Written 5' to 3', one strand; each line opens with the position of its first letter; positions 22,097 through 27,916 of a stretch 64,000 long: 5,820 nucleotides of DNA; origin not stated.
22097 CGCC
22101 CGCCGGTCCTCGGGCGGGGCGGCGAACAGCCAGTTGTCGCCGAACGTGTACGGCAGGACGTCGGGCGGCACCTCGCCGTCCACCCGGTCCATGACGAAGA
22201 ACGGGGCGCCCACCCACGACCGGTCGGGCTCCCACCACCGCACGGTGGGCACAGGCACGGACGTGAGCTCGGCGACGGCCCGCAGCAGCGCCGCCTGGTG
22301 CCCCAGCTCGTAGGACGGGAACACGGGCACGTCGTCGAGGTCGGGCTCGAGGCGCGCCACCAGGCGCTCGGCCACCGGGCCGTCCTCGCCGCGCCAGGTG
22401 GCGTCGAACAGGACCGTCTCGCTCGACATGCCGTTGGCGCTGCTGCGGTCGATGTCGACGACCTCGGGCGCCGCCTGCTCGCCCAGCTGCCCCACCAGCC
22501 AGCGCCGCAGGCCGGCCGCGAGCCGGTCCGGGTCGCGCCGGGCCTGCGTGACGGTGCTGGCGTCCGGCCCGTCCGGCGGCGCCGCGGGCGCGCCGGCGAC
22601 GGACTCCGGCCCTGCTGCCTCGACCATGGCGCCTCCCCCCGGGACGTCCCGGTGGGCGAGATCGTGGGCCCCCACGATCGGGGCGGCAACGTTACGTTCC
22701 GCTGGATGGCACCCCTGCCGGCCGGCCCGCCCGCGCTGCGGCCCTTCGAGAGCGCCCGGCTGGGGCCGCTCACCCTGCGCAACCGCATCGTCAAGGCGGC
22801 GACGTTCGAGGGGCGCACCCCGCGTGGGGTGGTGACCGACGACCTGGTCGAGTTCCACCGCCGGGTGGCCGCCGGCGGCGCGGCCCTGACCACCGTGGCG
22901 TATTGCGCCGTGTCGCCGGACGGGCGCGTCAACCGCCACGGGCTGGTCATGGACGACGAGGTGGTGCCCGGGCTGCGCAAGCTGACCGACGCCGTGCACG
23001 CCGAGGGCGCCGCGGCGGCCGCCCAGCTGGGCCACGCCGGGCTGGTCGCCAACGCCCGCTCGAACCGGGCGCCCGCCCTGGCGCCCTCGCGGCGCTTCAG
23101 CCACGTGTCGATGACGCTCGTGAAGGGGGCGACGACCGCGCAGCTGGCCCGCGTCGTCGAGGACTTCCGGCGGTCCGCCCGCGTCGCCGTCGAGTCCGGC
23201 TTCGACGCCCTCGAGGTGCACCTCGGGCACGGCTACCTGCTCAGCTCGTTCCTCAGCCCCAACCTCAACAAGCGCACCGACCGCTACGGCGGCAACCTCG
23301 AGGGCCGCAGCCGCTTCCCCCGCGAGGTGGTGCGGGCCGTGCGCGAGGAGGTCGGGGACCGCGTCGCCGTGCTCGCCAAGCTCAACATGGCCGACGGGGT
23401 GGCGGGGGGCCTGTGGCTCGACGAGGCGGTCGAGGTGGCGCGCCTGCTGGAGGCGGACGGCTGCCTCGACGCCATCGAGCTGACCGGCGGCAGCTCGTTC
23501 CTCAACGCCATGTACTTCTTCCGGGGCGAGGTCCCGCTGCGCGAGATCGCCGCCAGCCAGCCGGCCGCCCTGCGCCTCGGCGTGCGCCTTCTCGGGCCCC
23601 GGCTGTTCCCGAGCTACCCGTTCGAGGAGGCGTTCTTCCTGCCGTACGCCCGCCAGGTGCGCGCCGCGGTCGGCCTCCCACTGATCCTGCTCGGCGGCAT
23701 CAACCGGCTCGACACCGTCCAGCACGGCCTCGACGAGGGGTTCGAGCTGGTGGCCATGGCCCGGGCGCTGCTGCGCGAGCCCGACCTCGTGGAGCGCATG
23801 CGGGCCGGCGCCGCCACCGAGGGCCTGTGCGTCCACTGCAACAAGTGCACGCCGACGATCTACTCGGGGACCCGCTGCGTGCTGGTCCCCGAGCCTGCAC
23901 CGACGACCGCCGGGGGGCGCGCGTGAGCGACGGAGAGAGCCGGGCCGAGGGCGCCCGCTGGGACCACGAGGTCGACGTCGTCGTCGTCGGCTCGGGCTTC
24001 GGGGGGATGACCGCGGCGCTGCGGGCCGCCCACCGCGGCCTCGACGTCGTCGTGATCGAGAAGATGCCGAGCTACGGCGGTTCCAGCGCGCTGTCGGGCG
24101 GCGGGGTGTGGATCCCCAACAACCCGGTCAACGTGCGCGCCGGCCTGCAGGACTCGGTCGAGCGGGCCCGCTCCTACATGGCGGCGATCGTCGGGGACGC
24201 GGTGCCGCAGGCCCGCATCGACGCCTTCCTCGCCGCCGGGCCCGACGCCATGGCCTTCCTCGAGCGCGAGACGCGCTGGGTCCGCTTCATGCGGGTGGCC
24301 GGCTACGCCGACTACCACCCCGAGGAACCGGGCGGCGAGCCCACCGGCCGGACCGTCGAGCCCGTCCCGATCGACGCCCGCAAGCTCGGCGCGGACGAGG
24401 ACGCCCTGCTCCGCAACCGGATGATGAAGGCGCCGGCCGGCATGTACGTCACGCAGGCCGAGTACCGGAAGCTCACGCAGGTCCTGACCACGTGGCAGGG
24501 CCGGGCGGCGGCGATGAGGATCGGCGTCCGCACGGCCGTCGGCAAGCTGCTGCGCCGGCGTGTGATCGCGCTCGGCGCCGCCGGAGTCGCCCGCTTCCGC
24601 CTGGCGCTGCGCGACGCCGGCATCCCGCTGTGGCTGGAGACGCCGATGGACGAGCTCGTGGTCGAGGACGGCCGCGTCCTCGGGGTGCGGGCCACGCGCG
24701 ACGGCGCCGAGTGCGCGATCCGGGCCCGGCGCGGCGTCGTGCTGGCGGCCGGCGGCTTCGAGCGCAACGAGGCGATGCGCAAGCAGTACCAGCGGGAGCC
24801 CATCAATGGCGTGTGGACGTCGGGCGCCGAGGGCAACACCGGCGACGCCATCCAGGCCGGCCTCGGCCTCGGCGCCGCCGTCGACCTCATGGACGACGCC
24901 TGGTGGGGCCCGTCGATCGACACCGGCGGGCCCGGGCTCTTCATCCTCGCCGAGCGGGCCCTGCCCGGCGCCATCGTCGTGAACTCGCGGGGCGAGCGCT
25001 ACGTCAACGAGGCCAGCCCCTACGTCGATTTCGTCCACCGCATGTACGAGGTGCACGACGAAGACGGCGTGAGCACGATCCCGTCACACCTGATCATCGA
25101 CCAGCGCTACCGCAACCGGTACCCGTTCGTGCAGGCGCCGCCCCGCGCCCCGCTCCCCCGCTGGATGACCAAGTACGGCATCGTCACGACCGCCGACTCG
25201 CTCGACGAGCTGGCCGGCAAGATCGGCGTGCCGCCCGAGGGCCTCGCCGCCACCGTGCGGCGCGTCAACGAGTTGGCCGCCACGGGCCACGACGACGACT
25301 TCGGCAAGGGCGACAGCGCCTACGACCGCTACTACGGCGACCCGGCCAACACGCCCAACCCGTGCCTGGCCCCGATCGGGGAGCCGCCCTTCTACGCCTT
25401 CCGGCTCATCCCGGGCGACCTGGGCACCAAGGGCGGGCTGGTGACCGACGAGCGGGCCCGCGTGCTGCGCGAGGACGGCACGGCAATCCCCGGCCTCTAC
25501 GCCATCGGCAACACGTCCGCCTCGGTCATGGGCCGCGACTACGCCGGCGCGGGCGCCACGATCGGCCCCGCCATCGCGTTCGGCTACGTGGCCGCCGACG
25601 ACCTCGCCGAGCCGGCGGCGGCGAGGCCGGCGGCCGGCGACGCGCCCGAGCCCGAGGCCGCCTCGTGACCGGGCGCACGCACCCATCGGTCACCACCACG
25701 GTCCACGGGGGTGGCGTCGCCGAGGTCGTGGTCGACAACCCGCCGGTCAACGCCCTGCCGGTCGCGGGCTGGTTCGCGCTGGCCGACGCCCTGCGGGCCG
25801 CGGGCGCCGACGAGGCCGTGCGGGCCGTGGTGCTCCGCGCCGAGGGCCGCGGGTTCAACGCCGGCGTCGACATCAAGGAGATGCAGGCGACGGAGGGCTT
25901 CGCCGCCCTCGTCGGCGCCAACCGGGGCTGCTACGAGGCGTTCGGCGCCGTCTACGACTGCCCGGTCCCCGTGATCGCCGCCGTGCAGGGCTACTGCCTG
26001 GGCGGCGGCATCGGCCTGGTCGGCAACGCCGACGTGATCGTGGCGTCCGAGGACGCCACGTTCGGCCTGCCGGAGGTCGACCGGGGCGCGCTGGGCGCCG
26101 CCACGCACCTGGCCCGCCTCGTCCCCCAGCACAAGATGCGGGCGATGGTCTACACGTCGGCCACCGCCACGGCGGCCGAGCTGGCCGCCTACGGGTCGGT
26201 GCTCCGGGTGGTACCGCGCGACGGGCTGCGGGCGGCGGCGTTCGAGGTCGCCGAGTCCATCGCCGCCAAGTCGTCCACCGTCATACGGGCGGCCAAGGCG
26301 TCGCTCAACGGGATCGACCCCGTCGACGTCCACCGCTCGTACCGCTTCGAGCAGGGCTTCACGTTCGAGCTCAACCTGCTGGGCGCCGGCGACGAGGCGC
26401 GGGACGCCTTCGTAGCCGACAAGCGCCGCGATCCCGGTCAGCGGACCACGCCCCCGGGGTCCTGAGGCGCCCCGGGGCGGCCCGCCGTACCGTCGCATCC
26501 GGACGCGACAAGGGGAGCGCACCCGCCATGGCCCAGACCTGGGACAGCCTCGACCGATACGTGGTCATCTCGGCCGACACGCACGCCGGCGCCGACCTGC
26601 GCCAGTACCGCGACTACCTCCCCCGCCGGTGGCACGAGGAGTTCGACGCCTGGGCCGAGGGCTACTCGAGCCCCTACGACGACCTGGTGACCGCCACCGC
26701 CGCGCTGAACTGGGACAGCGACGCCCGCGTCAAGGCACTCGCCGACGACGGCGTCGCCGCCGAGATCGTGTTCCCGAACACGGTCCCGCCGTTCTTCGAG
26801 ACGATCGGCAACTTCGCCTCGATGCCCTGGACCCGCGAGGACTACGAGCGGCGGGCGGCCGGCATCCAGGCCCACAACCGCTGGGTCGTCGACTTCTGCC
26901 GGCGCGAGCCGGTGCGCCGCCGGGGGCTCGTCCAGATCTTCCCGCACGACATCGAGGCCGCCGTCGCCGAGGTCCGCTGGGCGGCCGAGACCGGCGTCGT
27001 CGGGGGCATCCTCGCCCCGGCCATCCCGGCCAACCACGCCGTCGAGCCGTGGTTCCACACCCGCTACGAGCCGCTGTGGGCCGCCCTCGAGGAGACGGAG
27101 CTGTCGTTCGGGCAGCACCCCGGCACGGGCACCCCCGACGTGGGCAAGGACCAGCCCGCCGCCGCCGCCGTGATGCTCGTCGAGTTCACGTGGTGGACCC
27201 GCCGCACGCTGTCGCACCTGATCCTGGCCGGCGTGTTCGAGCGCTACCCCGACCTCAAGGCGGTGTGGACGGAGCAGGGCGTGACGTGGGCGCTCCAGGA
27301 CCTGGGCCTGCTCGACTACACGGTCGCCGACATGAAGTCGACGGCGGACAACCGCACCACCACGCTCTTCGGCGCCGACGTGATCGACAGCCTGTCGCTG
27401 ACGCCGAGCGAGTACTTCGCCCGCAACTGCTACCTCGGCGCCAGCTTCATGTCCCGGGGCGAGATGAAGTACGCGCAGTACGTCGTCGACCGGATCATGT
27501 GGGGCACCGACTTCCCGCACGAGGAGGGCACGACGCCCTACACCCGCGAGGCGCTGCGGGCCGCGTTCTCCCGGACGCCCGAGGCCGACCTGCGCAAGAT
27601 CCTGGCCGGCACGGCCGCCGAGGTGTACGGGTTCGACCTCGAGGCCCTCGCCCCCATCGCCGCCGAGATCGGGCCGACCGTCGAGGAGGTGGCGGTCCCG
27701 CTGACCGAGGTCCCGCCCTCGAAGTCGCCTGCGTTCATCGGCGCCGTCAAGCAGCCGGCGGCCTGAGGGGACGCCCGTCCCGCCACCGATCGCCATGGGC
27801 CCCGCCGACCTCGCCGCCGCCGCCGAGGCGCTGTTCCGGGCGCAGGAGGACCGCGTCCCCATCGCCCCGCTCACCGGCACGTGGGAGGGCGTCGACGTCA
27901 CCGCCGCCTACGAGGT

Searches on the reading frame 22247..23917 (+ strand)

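Call 71: search_protein_families(library=pfam, proteins=[window:22247-23917:+], max_evalue=0.00001)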
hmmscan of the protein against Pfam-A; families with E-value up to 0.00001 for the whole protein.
window:22247-23917:+ (557 aa): 1 family
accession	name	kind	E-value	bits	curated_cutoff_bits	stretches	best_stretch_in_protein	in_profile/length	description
PF00724.26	Oxidored_FMN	-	1.1e-50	173.3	27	1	167-396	3-242/342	NADH:flavin oxidoreductase / NADH oxidase family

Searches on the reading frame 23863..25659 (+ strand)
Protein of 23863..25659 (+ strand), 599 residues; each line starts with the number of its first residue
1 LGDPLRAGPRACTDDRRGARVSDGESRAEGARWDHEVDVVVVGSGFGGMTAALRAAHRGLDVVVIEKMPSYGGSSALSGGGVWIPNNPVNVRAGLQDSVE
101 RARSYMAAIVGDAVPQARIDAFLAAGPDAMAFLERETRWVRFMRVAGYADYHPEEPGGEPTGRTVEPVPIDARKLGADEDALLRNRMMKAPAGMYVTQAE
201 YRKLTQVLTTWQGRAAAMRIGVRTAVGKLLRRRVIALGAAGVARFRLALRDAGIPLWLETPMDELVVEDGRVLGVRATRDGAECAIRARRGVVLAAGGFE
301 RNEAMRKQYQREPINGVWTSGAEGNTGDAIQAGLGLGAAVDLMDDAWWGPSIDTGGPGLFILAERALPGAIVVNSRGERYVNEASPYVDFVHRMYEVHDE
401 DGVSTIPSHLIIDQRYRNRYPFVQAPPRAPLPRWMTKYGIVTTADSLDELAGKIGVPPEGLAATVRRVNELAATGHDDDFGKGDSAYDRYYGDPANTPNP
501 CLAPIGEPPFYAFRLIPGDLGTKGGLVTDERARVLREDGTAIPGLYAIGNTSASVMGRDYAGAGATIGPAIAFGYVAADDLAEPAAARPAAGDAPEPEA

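Call 71: search_protein_families(library=pfam, proteins=[window:23863-25659:+], max_evalue=0.00001)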
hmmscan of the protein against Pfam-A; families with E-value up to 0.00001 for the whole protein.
window:23863-25659:+ (599 aa): 7 families
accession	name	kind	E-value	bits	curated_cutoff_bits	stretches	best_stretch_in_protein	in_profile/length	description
PF00890.30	FAD_binding_2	-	6.5e-89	299.4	20.4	1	38-566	1-413/414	FAD binding domain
PF01266.30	DAO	-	1.2e-10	41.9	27.9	1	38-304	1-209/353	FAD dependent oxidoreductase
PF12831.13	FAD_oxidored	-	3.3e-10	40.3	27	1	38-87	1-50/416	FAD dependent oxidoreductase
PF03486.20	HI0933_like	-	6.2e-07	29.5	50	1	38-82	2-46/244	HI0933-like protein Rossmann domain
PF07992.20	Pyr_redox_2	-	8.1e-07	29.2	26.1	1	38-67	2-33/291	Pyridine nucleotide-disulphide oxidoreductase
PF13450.12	NAD_binding_8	-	1e-06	29.4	21.9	1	41-75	1-35/68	NAD(P)-binding Rossmann-like domain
PF01946.23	Thi4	-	4e-06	26.7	26.2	1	36-79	17-61/235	Thi4 family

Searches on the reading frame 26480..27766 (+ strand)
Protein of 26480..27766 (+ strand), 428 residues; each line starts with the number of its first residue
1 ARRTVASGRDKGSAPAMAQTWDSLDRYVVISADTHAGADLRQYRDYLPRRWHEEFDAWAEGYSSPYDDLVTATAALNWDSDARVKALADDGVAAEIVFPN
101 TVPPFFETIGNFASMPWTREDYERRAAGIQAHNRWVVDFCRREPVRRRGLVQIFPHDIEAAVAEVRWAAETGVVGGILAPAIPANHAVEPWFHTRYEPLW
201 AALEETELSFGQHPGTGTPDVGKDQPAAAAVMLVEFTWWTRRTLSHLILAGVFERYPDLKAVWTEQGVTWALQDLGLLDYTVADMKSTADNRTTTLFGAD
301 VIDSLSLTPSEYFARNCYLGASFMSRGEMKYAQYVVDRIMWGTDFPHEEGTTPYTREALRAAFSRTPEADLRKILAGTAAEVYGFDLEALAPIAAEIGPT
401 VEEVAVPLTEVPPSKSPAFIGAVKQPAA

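Call 71: search_protein_families(library=pfam, proteins=[window:26480-27766:+], max_evalue=0.00001)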
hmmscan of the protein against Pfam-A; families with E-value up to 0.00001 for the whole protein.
window:26480-27766:+ (428 aa): 1 family
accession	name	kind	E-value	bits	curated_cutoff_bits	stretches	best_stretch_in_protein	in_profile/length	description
PF04909.20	Amidohydro_2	-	3e-25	90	26.4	2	119-271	52-184/289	Amidohydrolase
